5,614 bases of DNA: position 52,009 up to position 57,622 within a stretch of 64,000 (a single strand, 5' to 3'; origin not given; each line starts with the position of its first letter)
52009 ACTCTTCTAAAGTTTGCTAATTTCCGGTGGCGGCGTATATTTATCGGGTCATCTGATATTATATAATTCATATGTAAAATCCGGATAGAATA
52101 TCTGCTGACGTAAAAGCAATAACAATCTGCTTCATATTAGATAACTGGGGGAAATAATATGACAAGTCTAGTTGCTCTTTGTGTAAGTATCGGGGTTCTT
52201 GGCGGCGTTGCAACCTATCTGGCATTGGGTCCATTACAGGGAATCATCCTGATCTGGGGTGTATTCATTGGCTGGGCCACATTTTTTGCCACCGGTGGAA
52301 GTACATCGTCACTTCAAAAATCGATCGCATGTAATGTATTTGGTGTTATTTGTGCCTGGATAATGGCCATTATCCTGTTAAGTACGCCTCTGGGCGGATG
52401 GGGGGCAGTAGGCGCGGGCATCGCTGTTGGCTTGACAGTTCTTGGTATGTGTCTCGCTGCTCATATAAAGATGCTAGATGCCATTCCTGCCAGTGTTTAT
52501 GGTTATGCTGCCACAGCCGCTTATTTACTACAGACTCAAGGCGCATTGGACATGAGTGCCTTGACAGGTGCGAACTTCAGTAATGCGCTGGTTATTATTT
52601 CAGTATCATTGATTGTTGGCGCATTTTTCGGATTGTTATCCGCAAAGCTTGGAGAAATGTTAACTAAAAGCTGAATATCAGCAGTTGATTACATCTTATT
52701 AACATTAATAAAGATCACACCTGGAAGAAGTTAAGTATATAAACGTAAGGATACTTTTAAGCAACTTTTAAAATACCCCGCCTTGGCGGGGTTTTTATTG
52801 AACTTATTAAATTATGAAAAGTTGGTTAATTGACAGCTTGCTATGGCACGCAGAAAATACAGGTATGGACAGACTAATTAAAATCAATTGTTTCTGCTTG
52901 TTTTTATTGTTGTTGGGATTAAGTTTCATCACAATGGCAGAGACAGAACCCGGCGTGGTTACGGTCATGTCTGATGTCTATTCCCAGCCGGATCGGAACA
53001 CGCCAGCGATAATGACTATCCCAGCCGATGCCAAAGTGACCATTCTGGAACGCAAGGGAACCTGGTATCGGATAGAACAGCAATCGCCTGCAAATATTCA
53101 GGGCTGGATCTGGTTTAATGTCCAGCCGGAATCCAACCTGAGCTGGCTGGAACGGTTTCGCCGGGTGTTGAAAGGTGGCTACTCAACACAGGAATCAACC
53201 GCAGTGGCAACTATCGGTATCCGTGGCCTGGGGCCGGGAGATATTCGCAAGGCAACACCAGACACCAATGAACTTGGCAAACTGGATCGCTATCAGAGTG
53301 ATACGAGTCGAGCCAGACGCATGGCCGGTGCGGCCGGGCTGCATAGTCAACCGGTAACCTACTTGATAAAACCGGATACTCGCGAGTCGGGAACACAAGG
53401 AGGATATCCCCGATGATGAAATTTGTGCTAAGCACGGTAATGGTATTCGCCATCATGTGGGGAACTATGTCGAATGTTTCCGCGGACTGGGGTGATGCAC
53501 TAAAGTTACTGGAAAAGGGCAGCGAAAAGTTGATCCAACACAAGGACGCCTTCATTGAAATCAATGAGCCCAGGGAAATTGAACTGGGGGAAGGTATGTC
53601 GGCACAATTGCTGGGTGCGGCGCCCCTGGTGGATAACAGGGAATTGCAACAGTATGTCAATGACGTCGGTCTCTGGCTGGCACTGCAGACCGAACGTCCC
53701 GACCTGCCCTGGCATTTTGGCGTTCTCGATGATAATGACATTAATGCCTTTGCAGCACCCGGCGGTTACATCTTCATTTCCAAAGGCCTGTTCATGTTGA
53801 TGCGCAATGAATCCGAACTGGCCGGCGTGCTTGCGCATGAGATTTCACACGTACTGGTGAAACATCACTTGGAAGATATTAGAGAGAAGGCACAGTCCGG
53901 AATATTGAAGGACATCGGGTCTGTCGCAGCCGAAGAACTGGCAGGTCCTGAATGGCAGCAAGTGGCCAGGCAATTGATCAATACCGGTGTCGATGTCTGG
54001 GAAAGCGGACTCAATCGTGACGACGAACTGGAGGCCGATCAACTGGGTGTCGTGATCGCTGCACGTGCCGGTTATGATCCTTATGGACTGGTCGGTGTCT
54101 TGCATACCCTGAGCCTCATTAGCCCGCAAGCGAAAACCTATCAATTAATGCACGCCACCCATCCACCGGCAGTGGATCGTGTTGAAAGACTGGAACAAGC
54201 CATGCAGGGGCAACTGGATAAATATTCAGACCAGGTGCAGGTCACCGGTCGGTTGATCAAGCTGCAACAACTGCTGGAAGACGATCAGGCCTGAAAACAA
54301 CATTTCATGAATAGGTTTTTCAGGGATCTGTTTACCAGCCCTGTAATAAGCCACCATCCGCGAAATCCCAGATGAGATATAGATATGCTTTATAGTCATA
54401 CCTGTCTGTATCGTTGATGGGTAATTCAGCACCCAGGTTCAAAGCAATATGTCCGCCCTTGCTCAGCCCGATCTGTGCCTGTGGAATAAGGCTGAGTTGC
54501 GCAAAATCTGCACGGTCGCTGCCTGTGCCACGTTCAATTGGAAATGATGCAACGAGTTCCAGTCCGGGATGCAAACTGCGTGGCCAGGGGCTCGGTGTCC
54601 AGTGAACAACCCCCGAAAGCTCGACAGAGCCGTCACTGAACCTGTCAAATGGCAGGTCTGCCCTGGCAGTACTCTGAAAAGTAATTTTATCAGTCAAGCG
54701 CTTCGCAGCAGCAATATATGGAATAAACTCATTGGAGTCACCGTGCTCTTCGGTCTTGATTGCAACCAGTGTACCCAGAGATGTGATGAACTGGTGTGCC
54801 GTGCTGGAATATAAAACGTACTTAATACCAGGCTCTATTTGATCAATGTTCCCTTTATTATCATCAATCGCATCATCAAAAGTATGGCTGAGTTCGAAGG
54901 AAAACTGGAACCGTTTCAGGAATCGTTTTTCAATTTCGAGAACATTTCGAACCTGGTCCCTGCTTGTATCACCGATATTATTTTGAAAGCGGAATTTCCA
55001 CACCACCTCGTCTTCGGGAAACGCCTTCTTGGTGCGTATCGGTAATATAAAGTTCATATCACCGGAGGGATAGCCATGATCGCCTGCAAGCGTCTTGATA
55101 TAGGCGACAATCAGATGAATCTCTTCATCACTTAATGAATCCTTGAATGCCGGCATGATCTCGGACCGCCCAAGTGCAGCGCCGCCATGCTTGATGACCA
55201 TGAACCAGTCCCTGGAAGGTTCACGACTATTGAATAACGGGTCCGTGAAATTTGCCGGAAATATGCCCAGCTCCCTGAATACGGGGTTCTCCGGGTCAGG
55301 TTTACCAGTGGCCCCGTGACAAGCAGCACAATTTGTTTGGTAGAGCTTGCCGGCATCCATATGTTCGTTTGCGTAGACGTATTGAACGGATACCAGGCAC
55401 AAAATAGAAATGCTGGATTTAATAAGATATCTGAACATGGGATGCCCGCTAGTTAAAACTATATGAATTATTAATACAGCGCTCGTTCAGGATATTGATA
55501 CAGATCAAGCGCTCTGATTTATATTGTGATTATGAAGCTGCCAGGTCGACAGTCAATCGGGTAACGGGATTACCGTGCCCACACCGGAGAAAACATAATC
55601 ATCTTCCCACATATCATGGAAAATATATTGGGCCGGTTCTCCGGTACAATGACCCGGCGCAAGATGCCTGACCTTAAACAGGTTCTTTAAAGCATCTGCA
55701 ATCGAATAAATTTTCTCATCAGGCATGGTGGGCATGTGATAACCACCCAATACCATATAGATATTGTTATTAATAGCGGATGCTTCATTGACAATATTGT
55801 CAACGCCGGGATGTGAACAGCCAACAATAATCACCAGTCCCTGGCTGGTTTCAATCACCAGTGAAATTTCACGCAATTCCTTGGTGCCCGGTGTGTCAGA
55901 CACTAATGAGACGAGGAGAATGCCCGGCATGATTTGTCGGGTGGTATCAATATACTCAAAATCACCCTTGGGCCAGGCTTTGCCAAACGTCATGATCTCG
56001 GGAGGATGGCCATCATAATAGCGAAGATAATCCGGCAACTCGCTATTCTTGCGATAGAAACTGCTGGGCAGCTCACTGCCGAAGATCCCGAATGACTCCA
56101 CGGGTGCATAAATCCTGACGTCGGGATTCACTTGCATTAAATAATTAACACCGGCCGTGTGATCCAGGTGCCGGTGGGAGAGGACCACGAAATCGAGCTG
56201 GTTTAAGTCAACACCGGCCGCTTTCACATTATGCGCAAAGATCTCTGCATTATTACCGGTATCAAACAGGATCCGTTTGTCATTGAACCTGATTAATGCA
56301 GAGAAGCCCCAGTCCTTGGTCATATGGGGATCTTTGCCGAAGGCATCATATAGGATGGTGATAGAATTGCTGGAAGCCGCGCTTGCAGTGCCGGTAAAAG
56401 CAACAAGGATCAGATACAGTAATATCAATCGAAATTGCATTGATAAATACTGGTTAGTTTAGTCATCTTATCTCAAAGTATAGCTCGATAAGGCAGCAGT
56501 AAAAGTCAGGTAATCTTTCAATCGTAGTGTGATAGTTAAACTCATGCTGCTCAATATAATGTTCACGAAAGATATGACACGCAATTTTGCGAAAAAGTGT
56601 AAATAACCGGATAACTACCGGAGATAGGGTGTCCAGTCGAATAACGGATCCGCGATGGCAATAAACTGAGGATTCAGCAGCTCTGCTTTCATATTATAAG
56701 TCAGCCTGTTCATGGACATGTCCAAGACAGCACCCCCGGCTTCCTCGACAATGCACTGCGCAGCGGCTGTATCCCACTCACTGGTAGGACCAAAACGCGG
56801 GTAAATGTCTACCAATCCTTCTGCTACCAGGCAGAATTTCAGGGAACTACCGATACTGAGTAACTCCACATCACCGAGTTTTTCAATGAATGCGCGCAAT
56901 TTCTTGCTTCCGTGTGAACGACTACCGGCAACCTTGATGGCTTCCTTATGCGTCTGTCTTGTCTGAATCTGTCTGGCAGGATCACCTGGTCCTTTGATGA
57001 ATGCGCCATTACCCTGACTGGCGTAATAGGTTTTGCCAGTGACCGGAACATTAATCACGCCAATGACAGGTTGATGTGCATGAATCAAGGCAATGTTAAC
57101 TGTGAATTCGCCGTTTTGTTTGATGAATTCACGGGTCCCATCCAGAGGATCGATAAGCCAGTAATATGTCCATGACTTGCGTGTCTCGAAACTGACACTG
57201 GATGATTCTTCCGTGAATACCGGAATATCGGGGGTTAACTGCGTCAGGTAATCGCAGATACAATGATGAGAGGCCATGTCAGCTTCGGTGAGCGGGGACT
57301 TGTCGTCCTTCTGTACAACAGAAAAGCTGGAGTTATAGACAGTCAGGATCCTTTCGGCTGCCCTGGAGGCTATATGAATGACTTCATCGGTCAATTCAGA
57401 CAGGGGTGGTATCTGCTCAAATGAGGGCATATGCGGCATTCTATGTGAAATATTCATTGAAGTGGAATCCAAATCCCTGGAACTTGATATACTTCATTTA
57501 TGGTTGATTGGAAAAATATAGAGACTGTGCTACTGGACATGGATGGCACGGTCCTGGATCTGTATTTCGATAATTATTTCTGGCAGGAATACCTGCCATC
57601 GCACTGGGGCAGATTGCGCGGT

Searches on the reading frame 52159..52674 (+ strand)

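Call 61: search_protein_families(library=pfam, proteins=[window:52159-52674:+], max_evalue=0.00001)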
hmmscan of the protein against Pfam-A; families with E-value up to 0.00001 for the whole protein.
window:52159-52674:+ (171 aa): 1 family
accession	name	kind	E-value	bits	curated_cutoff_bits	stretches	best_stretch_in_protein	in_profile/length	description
PF06496.16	DUF1097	-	2.5e-28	99.5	24.6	1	9-165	2-141/142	Protein of unknown function (DUF1097)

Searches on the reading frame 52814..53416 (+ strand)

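Call 61: search_protein_families(library=pfam, proteins=[window:52814-53416:+], max_evalue=0.00001)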
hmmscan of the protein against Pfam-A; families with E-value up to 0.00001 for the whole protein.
window:52814-53416:+ (200 aa): 1 family
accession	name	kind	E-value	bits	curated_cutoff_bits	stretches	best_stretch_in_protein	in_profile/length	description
PF08239.17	SH3_3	-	2.1e-07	31.5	27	1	55-99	5-48/54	Bacterial SH3 domain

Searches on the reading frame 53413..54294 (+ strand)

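Call 61: search_protein_families(library=pfam, proteins=[window:53413-54294:+], max_evalue=0.00001)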
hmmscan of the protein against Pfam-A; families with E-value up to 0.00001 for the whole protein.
window:53413-54294:+ (293 aa): 1 family
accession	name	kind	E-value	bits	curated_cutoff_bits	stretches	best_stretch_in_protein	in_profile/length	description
PF01435.24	Peptidase_M48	-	3e-30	105.9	20.3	1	79-262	4-184/186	Peptidase family M48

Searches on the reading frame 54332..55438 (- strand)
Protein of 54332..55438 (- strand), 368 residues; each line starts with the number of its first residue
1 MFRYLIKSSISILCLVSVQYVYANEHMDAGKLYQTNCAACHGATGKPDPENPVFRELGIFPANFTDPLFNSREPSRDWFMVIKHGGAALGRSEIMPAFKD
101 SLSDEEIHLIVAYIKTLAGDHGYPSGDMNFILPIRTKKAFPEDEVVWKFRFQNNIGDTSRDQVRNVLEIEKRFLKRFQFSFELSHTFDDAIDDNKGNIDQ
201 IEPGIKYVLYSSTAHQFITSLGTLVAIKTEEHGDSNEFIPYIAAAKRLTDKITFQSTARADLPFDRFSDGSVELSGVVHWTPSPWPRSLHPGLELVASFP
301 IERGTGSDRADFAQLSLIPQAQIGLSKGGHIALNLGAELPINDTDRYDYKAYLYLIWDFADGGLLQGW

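Call 61: search_protein_families(library=pfam, proteins=[window:54332-55438:-], max_evalue=0.00001)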
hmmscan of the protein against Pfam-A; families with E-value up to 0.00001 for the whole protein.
window:54332-55438:- (368 aa): 2 families
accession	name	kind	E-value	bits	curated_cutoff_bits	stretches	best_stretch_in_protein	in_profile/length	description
PF13442.11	Cytochrome_CBB3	-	7.4e-11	42.7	27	1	28-114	5-68/68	Cytochrome C oxidase, cbb3-type, subunit III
PF00034.26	Cytochrom_C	-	6.2e-10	40.7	21.3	1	31-117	6-89/90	Cytochrome c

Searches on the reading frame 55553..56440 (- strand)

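Call 61: search_protein_families(library=pfam, proteins=[window:55553-56440:-], max_evalue=0.00001)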
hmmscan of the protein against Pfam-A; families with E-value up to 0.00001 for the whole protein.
window:55553-56440:- (295 aa): 2 families
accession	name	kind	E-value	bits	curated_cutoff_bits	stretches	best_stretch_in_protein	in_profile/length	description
PF00753.33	Lactamase_B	-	1.6e-11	45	22.7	1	46-145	7-97/196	Metallo-beta-lactamase superfamily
PF12706.13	Lactamase_B_2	-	1.1e-08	35.3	27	1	56-115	2-65/200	Beta-lactamase superfamily domain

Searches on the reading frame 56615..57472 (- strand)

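Call 61: search_protein_families(library=pfam, proteins=[window:56615-57472:-], max_evalue=0.00001)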
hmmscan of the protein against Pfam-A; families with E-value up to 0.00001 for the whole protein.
window:56615-57472:- (285 aa): 1 family
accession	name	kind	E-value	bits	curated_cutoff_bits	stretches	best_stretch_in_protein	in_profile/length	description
PF00459.30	Inositol_P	-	1.5e-55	189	27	1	25-263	3-249/271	Inositol monophosphatase family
